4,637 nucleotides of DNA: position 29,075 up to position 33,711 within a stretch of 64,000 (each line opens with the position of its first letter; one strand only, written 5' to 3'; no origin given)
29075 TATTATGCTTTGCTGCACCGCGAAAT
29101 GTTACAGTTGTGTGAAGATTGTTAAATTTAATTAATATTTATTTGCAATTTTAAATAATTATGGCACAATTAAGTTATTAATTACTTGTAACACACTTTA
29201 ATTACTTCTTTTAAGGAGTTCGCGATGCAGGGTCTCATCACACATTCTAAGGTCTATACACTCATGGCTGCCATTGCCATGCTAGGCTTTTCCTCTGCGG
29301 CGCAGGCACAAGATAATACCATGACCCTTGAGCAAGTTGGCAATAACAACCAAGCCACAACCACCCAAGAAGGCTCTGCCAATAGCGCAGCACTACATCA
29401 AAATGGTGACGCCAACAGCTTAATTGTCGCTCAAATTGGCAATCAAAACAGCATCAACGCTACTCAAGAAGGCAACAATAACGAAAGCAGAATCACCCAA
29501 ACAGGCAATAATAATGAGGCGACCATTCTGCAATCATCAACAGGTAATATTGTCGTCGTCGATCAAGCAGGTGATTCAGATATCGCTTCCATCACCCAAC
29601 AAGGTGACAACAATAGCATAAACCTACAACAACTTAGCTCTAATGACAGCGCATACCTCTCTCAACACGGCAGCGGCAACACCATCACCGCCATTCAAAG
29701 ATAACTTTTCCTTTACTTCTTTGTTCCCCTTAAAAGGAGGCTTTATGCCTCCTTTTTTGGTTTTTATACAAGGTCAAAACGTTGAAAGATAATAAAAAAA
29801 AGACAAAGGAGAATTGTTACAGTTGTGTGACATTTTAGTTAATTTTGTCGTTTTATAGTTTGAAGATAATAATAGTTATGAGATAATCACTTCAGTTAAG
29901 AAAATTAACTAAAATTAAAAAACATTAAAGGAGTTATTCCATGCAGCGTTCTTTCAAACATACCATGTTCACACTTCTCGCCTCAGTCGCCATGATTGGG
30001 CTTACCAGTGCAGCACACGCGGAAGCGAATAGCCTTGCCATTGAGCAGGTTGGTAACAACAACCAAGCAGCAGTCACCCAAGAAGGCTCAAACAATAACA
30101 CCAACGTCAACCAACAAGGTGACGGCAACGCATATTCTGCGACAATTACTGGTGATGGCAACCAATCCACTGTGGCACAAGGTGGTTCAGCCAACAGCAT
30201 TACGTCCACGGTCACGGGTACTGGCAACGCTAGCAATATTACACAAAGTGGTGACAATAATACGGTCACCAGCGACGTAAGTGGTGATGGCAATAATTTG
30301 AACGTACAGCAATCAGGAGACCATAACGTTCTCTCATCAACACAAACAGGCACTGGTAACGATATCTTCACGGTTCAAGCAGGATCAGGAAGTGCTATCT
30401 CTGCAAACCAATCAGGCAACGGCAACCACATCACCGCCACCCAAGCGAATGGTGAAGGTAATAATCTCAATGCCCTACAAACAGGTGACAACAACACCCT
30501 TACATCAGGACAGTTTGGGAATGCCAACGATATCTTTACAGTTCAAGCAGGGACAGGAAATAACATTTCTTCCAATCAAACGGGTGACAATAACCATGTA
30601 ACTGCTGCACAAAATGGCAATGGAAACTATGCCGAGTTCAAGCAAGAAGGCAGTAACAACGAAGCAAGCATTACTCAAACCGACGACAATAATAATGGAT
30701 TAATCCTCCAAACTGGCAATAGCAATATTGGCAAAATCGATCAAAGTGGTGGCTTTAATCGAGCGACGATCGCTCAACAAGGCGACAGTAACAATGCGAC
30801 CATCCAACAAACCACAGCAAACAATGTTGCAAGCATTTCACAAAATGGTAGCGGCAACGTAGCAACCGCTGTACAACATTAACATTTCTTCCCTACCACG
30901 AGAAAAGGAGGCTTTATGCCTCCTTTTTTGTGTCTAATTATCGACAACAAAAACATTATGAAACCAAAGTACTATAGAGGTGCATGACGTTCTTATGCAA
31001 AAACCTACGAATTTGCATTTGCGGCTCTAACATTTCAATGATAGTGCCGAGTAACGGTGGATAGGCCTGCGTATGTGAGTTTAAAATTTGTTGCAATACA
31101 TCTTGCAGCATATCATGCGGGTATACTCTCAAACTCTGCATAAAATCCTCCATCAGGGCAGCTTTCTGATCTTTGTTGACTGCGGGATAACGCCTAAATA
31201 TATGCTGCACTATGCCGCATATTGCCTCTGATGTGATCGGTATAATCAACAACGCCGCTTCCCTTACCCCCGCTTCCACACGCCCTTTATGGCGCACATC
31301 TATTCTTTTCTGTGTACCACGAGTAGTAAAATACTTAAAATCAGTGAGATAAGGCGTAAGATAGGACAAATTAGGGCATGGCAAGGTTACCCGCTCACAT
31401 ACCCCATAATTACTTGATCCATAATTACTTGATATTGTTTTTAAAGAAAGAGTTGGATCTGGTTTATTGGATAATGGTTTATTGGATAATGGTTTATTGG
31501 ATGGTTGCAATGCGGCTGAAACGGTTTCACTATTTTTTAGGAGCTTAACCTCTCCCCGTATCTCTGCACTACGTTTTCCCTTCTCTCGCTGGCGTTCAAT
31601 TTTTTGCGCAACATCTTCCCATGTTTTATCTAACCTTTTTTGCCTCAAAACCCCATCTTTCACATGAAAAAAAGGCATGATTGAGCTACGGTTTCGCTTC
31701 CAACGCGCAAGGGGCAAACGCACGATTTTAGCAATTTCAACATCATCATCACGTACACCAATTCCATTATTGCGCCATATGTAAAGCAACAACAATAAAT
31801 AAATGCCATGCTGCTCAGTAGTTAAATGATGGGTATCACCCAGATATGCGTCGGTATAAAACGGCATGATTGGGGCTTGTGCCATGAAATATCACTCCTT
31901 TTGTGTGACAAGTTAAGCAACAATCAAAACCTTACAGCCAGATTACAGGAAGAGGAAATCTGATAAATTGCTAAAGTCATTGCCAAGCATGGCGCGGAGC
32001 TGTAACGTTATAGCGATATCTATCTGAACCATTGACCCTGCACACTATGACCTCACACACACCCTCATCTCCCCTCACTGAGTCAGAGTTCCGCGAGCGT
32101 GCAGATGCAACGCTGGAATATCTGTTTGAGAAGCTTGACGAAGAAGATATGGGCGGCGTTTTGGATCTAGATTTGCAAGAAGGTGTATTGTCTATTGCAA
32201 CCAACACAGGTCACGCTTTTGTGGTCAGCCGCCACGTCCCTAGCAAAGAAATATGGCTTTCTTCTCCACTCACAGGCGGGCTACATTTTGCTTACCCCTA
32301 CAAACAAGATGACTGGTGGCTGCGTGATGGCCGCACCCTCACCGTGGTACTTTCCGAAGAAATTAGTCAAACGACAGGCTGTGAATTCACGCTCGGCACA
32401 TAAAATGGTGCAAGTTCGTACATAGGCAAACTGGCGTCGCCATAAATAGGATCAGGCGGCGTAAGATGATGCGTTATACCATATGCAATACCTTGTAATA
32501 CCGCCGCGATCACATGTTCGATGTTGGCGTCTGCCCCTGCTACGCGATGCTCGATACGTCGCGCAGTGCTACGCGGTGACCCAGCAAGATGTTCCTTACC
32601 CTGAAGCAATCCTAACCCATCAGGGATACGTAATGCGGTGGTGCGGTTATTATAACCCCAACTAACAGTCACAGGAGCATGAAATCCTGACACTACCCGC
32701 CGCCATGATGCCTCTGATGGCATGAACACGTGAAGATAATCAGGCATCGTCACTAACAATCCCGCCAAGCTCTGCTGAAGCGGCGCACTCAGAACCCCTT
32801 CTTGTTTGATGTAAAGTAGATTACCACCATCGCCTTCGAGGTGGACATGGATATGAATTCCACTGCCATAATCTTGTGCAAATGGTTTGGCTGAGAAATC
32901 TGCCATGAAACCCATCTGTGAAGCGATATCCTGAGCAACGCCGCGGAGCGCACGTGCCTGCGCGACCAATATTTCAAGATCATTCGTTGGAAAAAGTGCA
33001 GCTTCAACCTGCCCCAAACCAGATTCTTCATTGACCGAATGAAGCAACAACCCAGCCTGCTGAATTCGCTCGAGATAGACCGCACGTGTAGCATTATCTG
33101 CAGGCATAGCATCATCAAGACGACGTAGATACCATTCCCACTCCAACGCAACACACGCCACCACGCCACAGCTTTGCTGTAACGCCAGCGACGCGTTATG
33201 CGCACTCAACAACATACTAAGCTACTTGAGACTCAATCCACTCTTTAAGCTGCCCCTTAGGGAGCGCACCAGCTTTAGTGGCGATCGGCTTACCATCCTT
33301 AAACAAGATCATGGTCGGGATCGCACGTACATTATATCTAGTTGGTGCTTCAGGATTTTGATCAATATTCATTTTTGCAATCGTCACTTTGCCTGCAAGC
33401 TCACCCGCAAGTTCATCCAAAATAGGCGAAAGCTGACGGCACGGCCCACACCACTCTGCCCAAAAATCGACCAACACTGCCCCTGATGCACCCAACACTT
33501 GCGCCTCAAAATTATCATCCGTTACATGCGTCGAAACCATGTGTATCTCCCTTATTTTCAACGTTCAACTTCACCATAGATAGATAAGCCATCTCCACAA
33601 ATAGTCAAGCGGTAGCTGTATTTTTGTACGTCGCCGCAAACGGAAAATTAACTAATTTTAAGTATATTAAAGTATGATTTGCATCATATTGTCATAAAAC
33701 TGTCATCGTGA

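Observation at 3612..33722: A Pho-box-type promoter marks a dispersed regulon made only of orphan genes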

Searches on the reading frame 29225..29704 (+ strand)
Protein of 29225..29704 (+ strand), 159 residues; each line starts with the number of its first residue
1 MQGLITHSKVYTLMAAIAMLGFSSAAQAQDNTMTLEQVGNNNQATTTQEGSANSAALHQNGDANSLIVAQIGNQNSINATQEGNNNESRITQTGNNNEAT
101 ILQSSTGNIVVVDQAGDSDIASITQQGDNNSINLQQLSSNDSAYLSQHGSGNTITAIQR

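Call 13: search_protein_families(library=pfam, proteins=[window:29225-29704:+], max_evalue=0.001)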
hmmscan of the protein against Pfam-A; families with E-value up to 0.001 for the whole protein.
window:29225-29704:+ (159 aa): 1 family
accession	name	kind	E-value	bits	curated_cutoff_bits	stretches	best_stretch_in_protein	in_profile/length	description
PF07012.17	Curlin_rpt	-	1.6e-23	82.7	20.7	5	39-72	1-34/34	Curlin associated repeat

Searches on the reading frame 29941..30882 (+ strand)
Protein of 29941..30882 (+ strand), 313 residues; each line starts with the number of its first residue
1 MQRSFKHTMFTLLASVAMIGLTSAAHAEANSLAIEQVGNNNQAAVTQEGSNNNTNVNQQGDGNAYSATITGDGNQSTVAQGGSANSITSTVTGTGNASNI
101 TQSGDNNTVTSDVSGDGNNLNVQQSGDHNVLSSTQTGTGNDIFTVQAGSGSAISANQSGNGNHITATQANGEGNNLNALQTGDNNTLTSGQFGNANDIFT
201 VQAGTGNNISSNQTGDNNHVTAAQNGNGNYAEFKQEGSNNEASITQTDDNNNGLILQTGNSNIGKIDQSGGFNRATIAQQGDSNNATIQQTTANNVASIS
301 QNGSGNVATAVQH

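Call 13: search_protein_families(library=pfam, proteins=[window:29941-30882:+], max_evalue=0.001)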
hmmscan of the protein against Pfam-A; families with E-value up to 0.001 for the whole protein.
window:29941-30882:+ (313 aa): 1 family
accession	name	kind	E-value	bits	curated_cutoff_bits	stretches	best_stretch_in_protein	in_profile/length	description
PF07012.17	Curlin_rpt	-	6.4e-30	103.2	20.7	3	215-247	1-33/34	Curlin associated repeat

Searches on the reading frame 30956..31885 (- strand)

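Call 13: search_protein_families(library=pfam, proteins=[window:30956-31885:-], max_evalue=0.001)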
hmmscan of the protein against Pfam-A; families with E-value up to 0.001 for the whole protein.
window:30956-31885:- (309 aa): 1 family
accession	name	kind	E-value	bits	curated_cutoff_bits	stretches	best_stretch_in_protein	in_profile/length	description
PF07120.17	DUF1376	-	5.4e-13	49.6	30.1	1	7-87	3-83/86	Protein of unknown function (DUF1376)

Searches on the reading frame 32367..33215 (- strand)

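Call 13: search_protein_families(library=pfam, proteins=[window:32367-33215:-], max_evalue=0.001)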
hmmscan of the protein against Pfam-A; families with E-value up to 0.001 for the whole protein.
window:32367-33215:- (282 aa): 1 family
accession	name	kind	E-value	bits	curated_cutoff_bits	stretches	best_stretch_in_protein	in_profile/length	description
PF00120.29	Gln-synt_C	-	2.2e-42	145.8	24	1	45-261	76-278/344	Glutamine synthetase, catalytic domain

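Call 99: search_protein_families(library=ncbifam, proteins=[window:32367-33215:-], max_evalue=0.001)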
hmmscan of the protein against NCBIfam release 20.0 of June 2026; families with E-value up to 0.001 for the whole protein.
window:32367-33215:- (282 aa): 4 families
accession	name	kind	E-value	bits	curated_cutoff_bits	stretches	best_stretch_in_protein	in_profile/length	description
TIGR00653.1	GlnA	equivalog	3.1e-27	95.4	429.15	1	43-260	186-390/462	type I glutamate--ammonia ligase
NF045547.1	GGputSyn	equivalog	1.3e-19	70.3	650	1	52-260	176-373/438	gamma-glutamylputrescine synthetase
TIGR03105.1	gln_synth_III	equivalog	7.4e-18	64.3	469.6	1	49-200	165-325/435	type III glutamate--ammonia ligase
NF007006.0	PRK09469.1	equivalog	1e-15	57.3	845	1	52-257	201-393/469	glutamate--ammonia ligase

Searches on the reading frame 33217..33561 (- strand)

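Call 99: search_protein_families(library=ncbifam, proteins=[window:33217-33561:-], max_evalue=0.001)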
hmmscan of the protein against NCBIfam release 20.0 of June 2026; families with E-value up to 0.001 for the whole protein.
window:33217-33561:- (114 aa): 15 families
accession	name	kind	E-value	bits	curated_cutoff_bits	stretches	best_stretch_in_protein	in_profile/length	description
NF006898.0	PRK09381.1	equivalog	4.1e-43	146.2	138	1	11-114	6-109/109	thioredoxin TrxA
TIGR01068.1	thioredoxin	equivalog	2.8e-36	123.7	96.8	1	14-112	2-100/101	thioredoxin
NF008229.0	PRK10996.1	equivalog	3.5e-28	98.1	125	1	14-113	41-139/141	thioredoxin TrxC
TIGR01126.1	pdi_dom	equivalog_domain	1.6e-19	70.2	107.2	1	13-112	1-104/105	protein disulfide-isomerase domain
NF047697.1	ThioredTrxAClost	equivalog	1.7e-19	69.9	140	1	12-97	3-88/105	thioredoxin TrxA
TIGR01130.1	ER_PDI_fam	subfamily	3.3e-17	63.2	344.25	1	13-92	350-429/476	protein disulfide-isomerase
NF002854.0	PRK03147.1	subfamily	8.6e-09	35.5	170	1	12-68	49-105/176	thiol-disulfide oxidoreductase ResA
NF047696.1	ThlDiSintTplARhiz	equivalog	4.5e-08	33.1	230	1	28-75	99-148/219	thiol:disulfide interchange protein TlpA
NF041202.1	StoA_CxxC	exception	8.7e-08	32.2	210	0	29-66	55-92/163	endospore biogenesis thiol-disulfide oxidoreductase StoA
TIGR00385.1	dsbE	subfamily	4.6e-07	29.6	123.15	1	16-67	53-101/173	DsbE family thiol:disulfide interchange protein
NF045694.1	seleno_TsoB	exception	3.9e-06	25.3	805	1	26-88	474-544/572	rhodanese/DsbD fusion-like selenoprotein TsoB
TIGR00411.1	redox_disulf_1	equivalog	4e-05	23.6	92.75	1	37-91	10-64/82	MJ0307 family thioredoxin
TIGR02187.2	PDO_seleno_TRX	equivalog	4.9e-05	22.8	185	1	36-91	28-83/209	protein disulfide oxidoreductase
NF011941.0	PRK15412.1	equivalog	0.00042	19.9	359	1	10-54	52-96/185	thiol:disulfide interchange protein DsbE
TIGR00424.1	APS_reduc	equivalog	0.00046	18.9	553.2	1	28-92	374-441/464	5'-adenylylsulfate reductase, thioredoxin-independent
